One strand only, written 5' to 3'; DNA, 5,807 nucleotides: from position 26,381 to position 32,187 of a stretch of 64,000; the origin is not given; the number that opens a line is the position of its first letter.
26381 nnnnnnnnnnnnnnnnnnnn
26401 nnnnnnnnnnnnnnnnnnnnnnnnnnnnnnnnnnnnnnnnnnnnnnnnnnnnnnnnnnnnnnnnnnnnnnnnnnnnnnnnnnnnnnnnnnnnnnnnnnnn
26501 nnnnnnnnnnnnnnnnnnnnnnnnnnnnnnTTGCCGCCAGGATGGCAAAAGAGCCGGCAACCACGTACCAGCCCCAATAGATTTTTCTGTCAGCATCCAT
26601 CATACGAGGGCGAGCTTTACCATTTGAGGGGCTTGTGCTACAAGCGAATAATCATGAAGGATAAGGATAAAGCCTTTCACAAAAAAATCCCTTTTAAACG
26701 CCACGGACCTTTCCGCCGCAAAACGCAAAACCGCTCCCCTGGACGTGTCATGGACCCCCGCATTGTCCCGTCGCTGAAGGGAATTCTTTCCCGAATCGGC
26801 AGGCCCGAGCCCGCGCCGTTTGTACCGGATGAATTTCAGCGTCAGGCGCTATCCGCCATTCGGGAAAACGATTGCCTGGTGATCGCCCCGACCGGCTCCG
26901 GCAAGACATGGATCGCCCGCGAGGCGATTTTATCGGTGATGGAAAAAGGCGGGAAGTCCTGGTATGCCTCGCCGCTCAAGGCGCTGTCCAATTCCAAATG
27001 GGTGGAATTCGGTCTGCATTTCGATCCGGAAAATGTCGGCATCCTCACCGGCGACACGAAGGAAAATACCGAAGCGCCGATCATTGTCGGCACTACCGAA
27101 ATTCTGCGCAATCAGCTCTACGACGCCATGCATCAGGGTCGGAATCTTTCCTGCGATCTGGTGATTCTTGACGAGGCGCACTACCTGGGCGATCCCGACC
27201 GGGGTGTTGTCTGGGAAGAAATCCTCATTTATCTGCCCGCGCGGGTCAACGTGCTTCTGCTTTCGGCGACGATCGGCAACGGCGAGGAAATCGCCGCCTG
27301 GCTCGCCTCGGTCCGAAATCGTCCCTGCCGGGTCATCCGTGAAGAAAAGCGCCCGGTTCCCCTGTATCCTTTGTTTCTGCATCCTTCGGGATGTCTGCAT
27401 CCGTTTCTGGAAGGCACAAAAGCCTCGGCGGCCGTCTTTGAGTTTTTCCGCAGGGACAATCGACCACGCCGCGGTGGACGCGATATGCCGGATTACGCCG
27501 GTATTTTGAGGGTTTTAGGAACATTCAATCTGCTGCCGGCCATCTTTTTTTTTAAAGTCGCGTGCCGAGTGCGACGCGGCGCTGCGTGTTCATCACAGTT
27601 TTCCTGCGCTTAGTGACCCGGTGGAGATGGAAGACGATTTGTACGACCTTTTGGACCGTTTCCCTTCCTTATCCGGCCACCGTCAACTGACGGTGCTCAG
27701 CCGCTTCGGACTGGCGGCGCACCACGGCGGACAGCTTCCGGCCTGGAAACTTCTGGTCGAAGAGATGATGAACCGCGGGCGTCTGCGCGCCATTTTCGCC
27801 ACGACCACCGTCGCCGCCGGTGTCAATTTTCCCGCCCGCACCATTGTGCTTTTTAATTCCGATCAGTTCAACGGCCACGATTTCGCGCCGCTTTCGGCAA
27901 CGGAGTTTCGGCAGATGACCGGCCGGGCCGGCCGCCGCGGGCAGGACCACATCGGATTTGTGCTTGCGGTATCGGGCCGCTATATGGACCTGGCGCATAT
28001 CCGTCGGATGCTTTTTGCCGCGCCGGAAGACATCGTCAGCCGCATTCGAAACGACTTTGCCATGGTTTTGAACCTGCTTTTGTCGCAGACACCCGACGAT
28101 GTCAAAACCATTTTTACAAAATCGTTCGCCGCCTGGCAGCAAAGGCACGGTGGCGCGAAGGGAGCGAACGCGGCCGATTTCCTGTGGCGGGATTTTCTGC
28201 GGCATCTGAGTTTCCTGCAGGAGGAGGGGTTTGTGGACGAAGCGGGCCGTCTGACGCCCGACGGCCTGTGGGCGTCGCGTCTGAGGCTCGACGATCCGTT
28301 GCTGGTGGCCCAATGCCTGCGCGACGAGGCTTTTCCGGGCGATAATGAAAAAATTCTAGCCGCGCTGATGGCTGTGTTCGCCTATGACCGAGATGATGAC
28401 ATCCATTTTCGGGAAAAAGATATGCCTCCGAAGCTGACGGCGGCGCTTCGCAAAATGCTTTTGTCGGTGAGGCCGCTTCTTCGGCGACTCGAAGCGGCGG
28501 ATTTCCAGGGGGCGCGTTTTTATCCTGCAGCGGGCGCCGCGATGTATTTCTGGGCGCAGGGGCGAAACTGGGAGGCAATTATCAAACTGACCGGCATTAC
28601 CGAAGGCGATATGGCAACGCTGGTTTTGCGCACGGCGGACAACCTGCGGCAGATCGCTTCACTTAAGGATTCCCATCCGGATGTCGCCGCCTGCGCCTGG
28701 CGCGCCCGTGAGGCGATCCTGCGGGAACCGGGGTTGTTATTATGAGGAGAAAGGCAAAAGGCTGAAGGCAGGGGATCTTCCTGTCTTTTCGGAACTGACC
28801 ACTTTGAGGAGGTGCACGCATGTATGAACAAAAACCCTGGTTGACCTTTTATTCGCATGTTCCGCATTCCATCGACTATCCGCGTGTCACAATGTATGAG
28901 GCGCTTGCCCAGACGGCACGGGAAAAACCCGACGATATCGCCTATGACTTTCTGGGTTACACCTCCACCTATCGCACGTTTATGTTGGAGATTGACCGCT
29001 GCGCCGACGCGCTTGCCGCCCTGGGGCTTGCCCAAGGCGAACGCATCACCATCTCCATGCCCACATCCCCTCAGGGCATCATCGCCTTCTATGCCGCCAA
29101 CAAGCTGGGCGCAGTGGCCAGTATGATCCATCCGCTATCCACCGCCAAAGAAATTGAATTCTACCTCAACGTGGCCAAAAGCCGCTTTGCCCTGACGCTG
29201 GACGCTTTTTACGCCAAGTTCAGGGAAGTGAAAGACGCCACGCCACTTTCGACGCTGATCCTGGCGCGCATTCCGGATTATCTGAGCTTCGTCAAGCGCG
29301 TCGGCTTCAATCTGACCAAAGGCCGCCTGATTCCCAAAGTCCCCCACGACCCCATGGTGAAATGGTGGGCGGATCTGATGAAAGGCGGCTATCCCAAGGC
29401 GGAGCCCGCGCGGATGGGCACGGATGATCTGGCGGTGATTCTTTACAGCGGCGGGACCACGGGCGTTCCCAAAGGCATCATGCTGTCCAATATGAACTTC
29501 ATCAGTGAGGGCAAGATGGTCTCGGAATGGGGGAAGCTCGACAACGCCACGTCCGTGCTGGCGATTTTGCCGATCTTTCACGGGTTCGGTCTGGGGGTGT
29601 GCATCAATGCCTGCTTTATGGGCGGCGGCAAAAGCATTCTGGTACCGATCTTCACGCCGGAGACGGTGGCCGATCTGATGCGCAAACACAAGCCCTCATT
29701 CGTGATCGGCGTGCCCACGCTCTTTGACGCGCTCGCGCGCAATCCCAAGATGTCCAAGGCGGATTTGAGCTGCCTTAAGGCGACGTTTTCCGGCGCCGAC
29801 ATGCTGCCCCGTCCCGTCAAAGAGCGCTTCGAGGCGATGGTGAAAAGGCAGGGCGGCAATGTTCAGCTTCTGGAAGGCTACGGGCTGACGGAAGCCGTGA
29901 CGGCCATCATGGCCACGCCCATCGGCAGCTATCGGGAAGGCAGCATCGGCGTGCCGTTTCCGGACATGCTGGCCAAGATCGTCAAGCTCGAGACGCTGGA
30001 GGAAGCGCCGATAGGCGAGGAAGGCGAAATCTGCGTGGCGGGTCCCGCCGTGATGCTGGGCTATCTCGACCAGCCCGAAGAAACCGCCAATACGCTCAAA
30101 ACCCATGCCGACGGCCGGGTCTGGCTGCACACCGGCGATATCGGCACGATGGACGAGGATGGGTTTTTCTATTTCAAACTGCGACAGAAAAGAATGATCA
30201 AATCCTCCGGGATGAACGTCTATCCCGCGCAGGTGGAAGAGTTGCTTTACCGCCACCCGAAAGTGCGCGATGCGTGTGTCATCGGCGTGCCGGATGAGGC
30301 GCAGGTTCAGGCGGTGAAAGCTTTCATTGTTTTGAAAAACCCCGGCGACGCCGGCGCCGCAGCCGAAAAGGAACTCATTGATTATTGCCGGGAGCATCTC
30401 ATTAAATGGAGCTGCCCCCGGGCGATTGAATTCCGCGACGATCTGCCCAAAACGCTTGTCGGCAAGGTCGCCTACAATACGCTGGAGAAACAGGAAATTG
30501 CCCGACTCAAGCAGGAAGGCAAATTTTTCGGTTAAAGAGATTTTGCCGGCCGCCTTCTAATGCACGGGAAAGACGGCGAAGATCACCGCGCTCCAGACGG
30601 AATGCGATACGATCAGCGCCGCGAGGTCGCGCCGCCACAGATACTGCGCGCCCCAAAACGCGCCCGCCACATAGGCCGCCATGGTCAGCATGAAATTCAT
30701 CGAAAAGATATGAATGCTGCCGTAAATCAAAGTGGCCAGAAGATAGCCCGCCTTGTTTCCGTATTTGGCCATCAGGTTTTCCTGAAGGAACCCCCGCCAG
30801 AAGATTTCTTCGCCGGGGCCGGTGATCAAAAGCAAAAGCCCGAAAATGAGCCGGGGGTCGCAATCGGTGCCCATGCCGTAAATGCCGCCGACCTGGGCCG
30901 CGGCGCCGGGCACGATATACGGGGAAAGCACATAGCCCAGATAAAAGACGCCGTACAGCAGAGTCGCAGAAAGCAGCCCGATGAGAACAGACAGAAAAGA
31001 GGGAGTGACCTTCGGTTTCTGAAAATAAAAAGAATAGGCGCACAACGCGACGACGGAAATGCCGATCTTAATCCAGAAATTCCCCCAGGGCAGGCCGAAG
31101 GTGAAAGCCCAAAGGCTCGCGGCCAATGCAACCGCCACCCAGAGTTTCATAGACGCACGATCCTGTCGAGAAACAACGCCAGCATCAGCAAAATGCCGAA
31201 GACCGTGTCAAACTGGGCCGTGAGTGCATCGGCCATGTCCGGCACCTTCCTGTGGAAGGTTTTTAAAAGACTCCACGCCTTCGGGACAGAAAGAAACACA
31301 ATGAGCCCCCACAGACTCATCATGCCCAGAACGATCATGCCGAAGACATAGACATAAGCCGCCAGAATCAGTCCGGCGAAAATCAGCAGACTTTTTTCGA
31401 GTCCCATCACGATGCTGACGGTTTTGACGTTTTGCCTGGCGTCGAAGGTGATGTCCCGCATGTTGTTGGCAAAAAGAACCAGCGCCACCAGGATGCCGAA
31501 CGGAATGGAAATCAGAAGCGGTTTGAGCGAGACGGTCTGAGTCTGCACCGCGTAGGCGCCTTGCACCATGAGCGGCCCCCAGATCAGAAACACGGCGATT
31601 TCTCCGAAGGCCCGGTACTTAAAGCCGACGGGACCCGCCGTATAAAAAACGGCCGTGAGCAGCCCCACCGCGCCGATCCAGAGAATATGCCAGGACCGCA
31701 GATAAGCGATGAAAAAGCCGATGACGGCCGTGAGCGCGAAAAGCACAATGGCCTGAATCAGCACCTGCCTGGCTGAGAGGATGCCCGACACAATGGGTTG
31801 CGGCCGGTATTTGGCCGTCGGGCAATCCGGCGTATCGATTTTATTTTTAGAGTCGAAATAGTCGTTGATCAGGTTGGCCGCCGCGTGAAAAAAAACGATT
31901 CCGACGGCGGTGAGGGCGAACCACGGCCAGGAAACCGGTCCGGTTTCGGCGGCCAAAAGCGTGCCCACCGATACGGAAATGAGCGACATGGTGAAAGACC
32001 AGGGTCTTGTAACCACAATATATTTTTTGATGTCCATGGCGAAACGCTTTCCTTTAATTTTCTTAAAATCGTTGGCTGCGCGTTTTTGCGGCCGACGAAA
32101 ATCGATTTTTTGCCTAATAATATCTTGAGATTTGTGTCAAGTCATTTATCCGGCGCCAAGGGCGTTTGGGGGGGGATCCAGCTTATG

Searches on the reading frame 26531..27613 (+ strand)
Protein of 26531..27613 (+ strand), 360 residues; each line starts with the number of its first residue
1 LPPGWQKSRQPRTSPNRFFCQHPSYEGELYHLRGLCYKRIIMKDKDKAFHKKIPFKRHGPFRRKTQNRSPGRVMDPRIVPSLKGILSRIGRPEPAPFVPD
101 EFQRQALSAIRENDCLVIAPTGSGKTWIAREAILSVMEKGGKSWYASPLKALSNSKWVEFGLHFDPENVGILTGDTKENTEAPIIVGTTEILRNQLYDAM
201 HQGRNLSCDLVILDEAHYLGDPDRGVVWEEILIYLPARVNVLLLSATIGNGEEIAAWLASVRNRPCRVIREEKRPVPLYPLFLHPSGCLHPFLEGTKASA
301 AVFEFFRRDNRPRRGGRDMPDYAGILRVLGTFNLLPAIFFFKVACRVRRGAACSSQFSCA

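Call 90: search_protein_families(library=pfam, max_evalue=0.001, proteins=[window:26531-27613:+])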
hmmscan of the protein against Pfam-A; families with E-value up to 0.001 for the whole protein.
window:26531-27613:+ (360 aa): 5 families
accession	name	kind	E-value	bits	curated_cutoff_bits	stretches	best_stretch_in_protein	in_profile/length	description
PF00270.35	DEAD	-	1e-21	77.8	26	1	101-249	2-161/167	DEAD/DEAH box helicase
PF04851.21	ResIII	-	8.1e-13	49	22.5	1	101-248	6-162/164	Type III restriction enzyme, res subunit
PF22527.2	DEXQc_Suv3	-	1.8e-08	34.5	27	1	115-238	16-124/154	DEXQ-box helicase domain of Suv3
PF13401.12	AAA_22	-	1.7e-05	25.6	27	1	115-231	8-104/130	AAA domain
PF02562.22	PhoH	-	0.00061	19.8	27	0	103-139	9-46/205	PhoH-like protein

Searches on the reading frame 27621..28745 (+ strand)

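Call 90: search_protein_families(library=pfam, max_evalue=0.001, proteins=[window:27621-28745:+])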
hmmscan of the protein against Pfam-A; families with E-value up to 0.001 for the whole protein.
window:27621-28745:+ (374 aa): 2 families
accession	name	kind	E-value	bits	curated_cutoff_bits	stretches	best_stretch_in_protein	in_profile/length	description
PF08148.17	DSHCT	-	9.1e-25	87.9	22.7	1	209-370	2-169/172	DSHCT (NUC185) domain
PF00271.37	Helicase_C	-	8.8e-06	26.4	23.5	1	28-107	39-110/110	Helicase conserved C-terminal domain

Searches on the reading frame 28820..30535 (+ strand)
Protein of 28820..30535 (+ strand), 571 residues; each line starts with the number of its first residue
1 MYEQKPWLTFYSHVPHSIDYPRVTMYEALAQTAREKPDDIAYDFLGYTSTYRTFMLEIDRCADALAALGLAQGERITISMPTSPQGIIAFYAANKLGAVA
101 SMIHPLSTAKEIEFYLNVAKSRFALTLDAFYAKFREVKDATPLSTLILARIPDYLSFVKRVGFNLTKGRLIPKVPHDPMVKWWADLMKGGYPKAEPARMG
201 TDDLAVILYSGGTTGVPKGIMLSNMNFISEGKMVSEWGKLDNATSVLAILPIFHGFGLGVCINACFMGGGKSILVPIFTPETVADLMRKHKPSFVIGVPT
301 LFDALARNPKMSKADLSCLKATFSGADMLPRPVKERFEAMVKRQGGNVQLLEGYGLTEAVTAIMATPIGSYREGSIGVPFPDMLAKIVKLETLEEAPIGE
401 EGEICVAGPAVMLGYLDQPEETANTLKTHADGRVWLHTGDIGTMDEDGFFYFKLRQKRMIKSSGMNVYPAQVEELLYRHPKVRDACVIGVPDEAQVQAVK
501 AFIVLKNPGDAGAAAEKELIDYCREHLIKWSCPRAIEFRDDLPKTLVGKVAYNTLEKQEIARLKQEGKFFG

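Call 13: search_protein_families(library=pfam, max_evalue=0.001, proteins=[window:28820-30535:+])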
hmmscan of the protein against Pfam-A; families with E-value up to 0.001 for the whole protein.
window:28820-30535:+ (571 aa): 2 families
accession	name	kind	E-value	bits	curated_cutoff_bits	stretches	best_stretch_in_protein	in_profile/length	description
PF00501.34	AMP-binding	-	2.5e-79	267.3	29.9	1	30-416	2-384/384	AMP-binding enzyme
PF13193.12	AMP-binding_C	-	3.7e-22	79.5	24.5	1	471-549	1-76/76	AMP-binding enzyme C-terminal domain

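Call 61: search_protein_families(library=ncbifam, max_evalue=1e-10, proteins=[window:28820-30535:+])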
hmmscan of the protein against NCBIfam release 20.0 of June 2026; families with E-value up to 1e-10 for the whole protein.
window:28820-30535:+ (571 aa): 103 families (the best 25 are shown)
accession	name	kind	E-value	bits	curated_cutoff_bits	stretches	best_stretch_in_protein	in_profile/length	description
NF006181.0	PRK08314.1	subfamily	1.8e-123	412.8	705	1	6-565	6-560/563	long-chain-fatty-acid--CoA ligase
NF004114.0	PRK05605.1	equivalog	2.9e-122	408.9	766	1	2-558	12-568/575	long-chain-fatty-acid--CoA ligase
NF005220.0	PRK06710.1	equivalog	1.4e-120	403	1116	1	4-559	4-553/563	long-chain-fatty-acid--CoA ligase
NF004837.0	PRK06187.1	subfamily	6.4e-110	367.9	476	1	22-558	7-521/531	long-chain-fatty-acid--CoA ligase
NF006523.0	PRK08974.1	equivalog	1.8e-93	313.6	884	1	4-564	2-558/561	long-chain-fatty-acid--CoA ligase FadD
NF005463.0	PRK07059.1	subfamily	2.1e-93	313.6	869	1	4-556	2-553/557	long-chain-fatty-acid--CoA ligase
NF004229.0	PRK05677.1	subfamily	6.4e-89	298.9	879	1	25-565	26-561/563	long-chain-fatty-acid--CoA ligase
NF006442.0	PRK08751.1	equivalog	6.7e-87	292.1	1023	1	1-554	1-553/560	long-chain fatty acid--CoA ligase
NF005714.0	PRK07529.1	subfamily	6.6e-86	289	632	1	23-563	30-580/640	acyl-CoA synthetase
NF004822.0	PRK06178.1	equivalog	2e-85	287.5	782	1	13-558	25-566/571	acyl-CoA synthetase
NF009139.0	PRK12492.1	equivalog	2.5e-82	277.1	1018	1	15-555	15-558/562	long-chain-fatty-acid--CoA ligase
NF006182.0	PRK08316.1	subfamily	5e-82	276.1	663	1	22-556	10-514/523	fatty acyl-CoA synthetase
NF005801.1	PRK07656.1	equivalog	5e-79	266.2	657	1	29-555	7-499/500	FadD3 family acyl-CoA ligase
NF009233.0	PRK12583.1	subfamily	8.5e-79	265.4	832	1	23-565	18-556/558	fatty acid CoA ligase family protein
TIGR03205.1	pimA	equivalog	6.1e-76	255.9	705.6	1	22-553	20-538/541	dicarboxylate--CoA ligase PimA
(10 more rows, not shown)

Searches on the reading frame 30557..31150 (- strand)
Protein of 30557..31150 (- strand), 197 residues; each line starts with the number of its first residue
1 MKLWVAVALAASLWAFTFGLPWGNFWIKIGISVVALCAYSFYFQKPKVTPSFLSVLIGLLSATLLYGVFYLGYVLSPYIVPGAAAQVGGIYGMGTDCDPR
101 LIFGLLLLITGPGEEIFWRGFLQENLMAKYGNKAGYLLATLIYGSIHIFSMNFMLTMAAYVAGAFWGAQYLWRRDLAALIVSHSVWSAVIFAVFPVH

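Call 13: search_protein_families(library=pfam, max_evalue=0.001, proteins=[window:30557-31150:-])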
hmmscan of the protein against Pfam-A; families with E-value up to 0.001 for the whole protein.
window:30557-31150:- (197 aa): 1 family
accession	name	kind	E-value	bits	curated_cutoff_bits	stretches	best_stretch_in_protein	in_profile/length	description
PF02517.21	Rce1-like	-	3.6e-15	56.5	22.4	1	101-188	6-92/93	Type II CAAX prenyl endopeptidase Rce1-like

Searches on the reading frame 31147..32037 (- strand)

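Call 13: search_protein_families(library=pfam, max_evalue=0.001, proteins=[window:31147-32037:-])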
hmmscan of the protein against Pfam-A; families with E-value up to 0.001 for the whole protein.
window:31147-32037:- (296 aa): 1 family
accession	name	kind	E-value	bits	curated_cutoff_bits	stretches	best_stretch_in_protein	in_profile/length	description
PF01040.23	UbiA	-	7.7e-38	130.6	34.2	1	19-255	2-224/250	UbiA prenyltransferase family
